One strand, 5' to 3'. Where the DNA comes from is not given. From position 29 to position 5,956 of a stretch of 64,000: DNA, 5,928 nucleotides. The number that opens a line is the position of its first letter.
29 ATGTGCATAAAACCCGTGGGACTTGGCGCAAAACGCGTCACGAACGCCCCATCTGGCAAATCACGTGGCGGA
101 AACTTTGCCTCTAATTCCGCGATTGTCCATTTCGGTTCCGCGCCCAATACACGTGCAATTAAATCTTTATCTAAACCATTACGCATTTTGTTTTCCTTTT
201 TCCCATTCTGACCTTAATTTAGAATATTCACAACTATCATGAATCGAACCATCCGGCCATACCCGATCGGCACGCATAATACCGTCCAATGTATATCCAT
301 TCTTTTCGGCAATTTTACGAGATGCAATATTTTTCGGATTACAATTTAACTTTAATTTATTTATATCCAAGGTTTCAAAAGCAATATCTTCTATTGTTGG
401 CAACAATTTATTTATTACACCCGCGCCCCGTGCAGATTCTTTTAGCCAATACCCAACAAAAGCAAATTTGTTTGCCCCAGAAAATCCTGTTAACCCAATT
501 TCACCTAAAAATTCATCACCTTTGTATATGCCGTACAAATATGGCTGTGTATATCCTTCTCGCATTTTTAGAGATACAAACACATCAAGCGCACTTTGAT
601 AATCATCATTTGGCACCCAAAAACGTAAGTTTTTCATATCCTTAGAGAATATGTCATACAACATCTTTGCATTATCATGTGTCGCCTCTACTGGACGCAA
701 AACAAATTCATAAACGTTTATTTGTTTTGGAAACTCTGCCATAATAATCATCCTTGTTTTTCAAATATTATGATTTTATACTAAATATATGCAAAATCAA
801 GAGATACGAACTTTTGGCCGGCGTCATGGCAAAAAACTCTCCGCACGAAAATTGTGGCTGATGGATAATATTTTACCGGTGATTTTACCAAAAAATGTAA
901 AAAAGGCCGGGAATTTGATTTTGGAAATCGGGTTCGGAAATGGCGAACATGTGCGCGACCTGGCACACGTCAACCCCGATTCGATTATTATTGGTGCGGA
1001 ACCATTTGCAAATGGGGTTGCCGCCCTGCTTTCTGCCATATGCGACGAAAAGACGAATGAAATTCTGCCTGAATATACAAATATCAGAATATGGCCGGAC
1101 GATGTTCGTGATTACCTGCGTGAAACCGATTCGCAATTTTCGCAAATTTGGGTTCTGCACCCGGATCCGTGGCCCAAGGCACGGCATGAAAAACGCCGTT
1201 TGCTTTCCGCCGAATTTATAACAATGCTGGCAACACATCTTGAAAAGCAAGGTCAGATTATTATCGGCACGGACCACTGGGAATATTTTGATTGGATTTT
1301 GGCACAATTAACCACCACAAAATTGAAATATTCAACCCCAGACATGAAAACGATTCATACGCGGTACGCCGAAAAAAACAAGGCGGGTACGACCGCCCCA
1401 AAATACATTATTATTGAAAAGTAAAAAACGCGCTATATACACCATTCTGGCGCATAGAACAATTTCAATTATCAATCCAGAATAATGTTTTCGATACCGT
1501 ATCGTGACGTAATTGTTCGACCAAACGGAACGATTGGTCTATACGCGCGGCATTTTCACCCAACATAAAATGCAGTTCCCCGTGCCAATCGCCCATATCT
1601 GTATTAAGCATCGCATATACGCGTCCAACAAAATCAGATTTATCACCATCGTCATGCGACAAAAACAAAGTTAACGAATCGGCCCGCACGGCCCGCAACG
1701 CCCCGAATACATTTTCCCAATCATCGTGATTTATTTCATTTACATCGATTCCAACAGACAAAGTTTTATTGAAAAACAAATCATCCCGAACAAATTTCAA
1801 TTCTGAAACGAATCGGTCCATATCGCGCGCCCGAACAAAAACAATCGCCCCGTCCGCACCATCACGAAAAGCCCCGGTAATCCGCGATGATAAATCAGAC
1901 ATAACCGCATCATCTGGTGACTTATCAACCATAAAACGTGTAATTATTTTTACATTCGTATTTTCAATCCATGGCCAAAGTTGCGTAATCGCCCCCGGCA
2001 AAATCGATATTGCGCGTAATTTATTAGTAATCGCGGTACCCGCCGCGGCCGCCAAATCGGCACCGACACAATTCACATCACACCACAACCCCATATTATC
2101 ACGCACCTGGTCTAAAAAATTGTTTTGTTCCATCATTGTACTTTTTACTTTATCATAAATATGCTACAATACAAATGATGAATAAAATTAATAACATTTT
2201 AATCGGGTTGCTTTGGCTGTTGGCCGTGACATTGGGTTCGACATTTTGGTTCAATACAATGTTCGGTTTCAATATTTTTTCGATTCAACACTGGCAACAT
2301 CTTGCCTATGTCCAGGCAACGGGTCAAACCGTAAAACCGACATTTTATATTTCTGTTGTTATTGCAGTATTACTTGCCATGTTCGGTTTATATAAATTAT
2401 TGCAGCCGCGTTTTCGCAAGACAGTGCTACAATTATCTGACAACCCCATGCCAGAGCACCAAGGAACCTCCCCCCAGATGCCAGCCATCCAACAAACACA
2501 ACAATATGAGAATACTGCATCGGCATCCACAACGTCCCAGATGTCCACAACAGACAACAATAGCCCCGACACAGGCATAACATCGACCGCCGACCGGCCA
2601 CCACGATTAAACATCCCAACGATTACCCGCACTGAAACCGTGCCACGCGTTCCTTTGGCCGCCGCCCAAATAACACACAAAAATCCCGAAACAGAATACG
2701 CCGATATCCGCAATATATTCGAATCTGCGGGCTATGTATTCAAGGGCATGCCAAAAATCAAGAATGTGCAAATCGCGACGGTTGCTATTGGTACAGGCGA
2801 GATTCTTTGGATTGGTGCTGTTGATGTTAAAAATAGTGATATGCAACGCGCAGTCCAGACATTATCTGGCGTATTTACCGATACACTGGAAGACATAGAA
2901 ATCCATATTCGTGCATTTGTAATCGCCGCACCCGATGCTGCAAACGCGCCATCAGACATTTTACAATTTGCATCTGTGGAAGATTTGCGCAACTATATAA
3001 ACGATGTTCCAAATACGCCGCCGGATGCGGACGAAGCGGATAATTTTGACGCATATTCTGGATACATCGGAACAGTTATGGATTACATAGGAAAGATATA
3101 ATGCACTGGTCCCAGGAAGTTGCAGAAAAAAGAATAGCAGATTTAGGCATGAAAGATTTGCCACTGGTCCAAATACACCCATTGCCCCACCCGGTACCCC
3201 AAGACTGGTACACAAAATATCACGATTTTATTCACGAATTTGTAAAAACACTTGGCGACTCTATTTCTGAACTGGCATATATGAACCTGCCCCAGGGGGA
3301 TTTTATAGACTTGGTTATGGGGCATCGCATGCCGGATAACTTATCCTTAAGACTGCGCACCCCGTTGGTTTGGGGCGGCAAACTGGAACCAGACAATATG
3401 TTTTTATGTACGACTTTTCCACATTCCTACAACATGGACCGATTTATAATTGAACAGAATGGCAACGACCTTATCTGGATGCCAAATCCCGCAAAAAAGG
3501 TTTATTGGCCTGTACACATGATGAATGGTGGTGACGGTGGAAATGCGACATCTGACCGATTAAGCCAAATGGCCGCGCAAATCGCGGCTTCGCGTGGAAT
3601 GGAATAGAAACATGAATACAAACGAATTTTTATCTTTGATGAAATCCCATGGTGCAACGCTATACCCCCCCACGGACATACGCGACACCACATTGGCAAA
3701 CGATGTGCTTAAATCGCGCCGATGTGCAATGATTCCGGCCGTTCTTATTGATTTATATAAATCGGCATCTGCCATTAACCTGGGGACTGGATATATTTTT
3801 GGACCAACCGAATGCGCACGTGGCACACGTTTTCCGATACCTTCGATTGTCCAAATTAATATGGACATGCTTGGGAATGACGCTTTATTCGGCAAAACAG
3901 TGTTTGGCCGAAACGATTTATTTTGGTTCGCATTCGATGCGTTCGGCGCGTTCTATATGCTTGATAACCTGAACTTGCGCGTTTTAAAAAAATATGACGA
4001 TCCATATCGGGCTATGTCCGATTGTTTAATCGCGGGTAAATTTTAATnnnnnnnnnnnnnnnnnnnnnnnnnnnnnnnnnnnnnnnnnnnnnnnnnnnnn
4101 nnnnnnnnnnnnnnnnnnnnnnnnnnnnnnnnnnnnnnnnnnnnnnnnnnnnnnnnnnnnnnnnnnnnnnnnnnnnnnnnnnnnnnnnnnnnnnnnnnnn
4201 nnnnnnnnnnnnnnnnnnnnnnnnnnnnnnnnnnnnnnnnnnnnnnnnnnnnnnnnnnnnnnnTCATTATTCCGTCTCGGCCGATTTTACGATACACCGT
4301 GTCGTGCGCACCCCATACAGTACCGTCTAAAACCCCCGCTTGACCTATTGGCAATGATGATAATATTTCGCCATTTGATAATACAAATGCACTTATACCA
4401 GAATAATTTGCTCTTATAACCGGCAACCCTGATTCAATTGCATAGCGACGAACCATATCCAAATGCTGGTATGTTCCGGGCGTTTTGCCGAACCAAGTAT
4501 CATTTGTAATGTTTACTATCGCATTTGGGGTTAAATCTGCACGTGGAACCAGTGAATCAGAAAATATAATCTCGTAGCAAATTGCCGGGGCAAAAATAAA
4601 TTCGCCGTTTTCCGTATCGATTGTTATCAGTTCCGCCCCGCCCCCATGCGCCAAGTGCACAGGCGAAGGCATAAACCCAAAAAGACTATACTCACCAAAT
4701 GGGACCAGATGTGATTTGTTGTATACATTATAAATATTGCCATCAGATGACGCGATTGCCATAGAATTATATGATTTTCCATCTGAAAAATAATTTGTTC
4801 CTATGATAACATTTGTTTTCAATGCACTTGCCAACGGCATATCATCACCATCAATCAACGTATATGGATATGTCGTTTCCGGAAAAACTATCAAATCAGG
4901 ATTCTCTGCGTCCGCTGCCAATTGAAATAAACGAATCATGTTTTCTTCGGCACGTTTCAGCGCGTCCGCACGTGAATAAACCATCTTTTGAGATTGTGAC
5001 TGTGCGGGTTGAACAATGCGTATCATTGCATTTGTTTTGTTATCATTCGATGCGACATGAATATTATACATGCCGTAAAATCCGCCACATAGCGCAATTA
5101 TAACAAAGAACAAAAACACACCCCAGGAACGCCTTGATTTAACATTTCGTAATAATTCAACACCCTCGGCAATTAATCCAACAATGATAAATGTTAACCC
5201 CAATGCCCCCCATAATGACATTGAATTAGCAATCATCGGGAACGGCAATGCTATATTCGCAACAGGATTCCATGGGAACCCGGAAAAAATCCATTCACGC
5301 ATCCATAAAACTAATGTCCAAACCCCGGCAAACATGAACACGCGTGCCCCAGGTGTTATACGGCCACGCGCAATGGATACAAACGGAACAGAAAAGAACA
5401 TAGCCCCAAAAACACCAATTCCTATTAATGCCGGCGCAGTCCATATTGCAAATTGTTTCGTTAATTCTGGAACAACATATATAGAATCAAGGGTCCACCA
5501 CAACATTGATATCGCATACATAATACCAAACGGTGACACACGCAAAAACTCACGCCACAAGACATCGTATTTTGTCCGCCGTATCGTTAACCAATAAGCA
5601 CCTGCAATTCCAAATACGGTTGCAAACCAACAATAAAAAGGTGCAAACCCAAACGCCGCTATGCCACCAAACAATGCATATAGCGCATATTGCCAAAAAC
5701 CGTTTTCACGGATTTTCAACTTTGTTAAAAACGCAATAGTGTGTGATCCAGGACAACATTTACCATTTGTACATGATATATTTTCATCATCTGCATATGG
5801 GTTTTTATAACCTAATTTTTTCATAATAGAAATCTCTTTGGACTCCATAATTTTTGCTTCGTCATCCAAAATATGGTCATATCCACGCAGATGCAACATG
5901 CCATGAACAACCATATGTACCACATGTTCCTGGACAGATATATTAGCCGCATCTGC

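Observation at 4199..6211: ybeY reads through in frame into lnt (YbeY–Lnt fusion, or an unusual overlap with no ybeY stop)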

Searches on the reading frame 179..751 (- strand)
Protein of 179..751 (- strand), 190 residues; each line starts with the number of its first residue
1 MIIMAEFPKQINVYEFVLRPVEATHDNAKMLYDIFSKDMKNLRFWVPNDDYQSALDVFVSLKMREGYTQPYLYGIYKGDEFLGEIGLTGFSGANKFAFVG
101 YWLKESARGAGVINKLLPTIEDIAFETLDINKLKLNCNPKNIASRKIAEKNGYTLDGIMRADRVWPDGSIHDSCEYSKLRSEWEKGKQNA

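Call 18: search_protein_families(library=pfam, proteins=[window:179-751:-], max_evalue=0.001)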
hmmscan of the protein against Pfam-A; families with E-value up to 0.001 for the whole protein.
window:179-751:- (190 aa): 3 families
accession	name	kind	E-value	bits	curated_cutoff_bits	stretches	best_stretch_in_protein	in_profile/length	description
PF13302.13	Acetyltransf_3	-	4.1e-16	60.4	25.4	1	17-154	3-138/138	Acetyltransferase (GNAT) domain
PF00583.31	Acetyltransf_1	-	1.6e-07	32.1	20.7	1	63-153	26-116/116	Acetyltransferase (GNAT) family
PF13420.13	Acetyltransf_4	-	2.3e-06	28.1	24.3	1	67-160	44-141/155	Acetyltransferase (GNAT) domain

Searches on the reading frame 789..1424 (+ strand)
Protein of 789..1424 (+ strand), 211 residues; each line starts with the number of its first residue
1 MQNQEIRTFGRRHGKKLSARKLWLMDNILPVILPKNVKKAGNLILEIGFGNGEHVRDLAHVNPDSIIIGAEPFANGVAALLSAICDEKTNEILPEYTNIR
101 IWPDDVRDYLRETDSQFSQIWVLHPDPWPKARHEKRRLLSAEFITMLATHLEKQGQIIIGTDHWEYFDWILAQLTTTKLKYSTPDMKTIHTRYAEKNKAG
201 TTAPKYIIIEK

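Call 18: search_protein_families(library=pfam, proteins=[window:789-1424:+], max_evalue=0.001)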
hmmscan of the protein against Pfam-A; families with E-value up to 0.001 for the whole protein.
window:789-1424:+ (211 aa): 1 family
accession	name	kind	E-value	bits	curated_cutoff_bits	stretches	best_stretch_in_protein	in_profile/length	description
PF02390.23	Methyltransf_4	-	1.4e-32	113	24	1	43-179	4-135/173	Putative methyltransferase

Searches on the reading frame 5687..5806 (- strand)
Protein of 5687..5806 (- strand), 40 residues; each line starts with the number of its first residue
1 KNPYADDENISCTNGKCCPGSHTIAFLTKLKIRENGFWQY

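Call 54: search_protein_families(library=pfam, proteins=[window:5687-5806:-], max_evalue=10)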
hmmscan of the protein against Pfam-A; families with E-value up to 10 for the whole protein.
seq(40 aa): 0 families
